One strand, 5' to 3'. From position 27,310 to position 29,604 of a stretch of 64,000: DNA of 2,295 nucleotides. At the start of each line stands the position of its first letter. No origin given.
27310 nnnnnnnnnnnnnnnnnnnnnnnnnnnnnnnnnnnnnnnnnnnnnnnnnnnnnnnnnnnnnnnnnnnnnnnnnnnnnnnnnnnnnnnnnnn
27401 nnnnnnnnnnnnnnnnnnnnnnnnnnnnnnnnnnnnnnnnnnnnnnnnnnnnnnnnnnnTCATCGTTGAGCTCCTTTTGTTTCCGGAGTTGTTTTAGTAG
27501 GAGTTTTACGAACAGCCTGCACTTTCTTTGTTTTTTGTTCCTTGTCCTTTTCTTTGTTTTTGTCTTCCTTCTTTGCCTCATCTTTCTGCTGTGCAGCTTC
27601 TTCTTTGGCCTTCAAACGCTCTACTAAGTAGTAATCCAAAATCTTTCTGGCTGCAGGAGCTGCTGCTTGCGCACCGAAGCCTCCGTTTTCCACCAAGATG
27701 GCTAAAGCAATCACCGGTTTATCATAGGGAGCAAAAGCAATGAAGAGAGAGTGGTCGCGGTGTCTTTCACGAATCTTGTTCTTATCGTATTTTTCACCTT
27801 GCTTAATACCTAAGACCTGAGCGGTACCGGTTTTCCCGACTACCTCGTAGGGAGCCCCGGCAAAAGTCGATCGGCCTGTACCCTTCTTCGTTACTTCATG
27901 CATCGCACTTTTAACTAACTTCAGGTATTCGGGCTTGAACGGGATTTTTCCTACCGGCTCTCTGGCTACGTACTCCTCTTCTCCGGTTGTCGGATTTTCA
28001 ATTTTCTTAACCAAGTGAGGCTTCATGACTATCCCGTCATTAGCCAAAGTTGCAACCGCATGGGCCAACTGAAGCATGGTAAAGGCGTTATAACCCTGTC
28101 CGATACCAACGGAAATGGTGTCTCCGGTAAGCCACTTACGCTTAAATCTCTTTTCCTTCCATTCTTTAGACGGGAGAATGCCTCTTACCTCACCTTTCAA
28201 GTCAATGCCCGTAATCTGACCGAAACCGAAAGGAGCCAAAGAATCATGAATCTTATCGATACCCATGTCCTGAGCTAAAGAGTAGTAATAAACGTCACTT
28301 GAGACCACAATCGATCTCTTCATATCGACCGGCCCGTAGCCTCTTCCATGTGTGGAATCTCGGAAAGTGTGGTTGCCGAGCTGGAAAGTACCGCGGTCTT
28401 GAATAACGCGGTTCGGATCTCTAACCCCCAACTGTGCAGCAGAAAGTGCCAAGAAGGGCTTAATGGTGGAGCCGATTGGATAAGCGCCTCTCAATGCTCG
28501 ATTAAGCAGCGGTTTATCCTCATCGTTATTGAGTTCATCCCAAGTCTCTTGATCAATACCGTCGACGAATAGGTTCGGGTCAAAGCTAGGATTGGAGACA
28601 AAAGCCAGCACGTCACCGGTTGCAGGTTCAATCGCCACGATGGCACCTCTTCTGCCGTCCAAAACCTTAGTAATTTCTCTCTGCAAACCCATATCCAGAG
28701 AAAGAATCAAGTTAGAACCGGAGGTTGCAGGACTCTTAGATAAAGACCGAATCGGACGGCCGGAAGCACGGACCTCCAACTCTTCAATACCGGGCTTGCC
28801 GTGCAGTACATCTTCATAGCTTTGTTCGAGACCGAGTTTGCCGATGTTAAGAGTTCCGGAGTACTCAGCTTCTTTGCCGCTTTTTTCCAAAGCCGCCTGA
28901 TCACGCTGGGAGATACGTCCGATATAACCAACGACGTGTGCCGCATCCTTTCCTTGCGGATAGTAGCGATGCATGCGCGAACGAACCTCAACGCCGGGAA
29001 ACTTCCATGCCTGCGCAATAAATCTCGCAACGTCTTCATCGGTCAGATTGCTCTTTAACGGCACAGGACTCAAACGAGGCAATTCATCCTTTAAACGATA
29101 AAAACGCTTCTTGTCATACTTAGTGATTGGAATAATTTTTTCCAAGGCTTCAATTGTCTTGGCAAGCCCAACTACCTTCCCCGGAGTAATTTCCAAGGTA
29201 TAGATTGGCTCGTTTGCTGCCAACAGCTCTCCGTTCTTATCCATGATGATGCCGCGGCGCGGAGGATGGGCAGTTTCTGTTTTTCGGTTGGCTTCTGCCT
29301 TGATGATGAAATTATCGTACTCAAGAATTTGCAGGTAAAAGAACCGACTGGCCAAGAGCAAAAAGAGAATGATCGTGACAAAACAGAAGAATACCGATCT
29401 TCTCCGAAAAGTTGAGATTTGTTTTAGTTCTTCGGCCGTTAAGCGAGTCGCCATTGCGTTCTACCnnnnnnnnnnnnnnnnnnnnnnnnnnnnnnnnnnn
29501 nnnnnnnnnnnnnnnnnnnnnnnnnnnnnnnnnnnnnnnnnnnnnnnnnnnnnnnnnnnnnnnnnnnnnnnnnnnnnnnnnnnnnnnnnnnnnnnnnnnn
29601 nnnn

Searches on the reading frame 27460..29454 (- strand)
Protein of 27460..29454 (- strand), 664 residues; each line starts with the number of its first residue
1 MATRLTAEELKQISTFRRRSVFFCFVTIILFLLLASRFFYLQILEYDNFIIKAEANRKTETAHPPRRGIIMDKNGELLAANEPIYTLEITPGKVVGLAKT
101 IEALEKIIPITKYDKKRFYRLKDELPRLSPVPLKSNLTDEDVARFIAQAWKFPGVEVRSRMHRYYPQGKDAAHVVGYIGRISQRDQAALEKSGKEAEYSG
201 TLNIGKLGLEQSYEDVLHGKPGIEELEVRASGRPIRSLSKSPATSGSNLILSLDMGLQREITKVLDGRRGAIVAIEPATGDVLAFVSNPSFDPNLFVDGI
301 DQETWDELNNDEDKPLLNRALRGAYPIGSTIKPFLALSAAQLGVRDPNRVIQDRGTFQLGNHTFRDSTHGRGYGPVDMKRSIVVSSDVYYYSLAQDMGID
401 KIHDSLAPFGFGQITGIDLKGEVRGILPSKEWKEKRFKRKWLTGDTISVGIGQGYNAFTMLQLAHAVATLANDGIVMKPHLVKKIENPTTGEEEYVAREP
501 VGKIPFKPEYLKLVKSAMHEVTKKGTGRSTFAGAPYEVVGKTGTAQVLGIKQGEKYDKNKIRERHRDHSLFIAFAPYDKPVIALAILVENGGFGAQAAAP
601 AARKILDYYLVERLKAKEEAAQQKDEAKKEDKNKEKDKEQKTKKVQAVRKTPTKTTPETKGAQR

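Call 21: search_protein_families(library=ncbifam, proteins=[window:27460-29454:-], max_evalue=1e-10)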
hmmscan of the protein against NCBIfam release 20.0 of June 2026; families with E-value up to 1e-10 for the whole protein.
window:27460-29454:- (664 aa): 17 families
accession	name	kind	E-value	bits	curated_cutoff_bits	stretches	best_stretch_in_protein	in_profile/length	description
TIGR03423.1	pbp2_mrdA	equivalog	1.9e-221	736.7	455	1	18-610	1-591/593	penicillin-binding protein 2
NF008061.0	PRK10795.1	equivalog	5.1e-174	580.4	962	1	15-620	17-623/634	peptidoglycan DD-transpeptidase MrdA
TIGR02214.1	spoVD_pbp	equivalog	6.8e-62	209.7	688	1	19-626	1-572/636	stage V sporulation protein D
NF051842.1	PBP4_5_Efaec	equivalog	2.6e-53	181.4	700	1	62-559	160-626/668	penicillin-binding protein PBP4(5)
NF053573.1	PBP2_PenA_Neis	exception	1.3e-36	126.3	1105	1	11-605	19-556/572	peptidoglycan D,D-transpeptidase PBP2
NF011685.0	PRK15105.1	subfamily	1.3e-36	126.3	737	1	18-590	22-534/588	peptidoglycan glycosyltransferase FtsI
NF038278.1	strep_PBP2B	exception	3.2e-36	125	975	1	135-609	194-674/678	penicillin-binding protein PBP2B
NF000237.1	MECA_PBP2A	equivalog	2.2e-32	112.2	750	1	66-555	150-610/668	PBP2a family beta-lactam-resistant peptidoglycan transpeptidase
NF000409.1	MECA_pure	exception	2.6e-28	98.9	1490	1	66-555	150-610/668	PBP2a family beta-lactam-resistant peptidoglycan transpeptidase MecA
NF000410.1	MECA1_pure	exception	2.3e-27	95.4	1480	1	66-556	149-609/666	PBP2a family beta-lactam-resistant peptidoglycan transpeptidase MecA1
NF000406.1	MECB_PBP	exception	2.8e-27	95.4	1450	1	67-486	150-559/674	PBP2a family beta-lactam-resistant peptidoglycan transpeptidase MecB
NF000407.1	MECC_PBP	exception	1.4e-26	93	1500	1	66-554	147-606/665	PBP2a family beta-lactam-resistant peptidoglycan transpeptidase MecC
NF000408.1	MECA2_pure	exception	2e-26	92.4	1525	1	66-555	150-610/668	PBP2a family beta-lactam-resistant peptidoglycan transpeptidase MecA2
NF038271.1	strep_PBP2X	exception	9.1e-25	87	1050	1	150-620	170-619/750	penicillin-binding protein PBP2X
NF033378.1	MECD_PBP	exception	1.1e-24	86.7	1450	1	66-483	152-559/678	PBP2a family beta-lactam-resistant peptidoglycan transpeptidase MecD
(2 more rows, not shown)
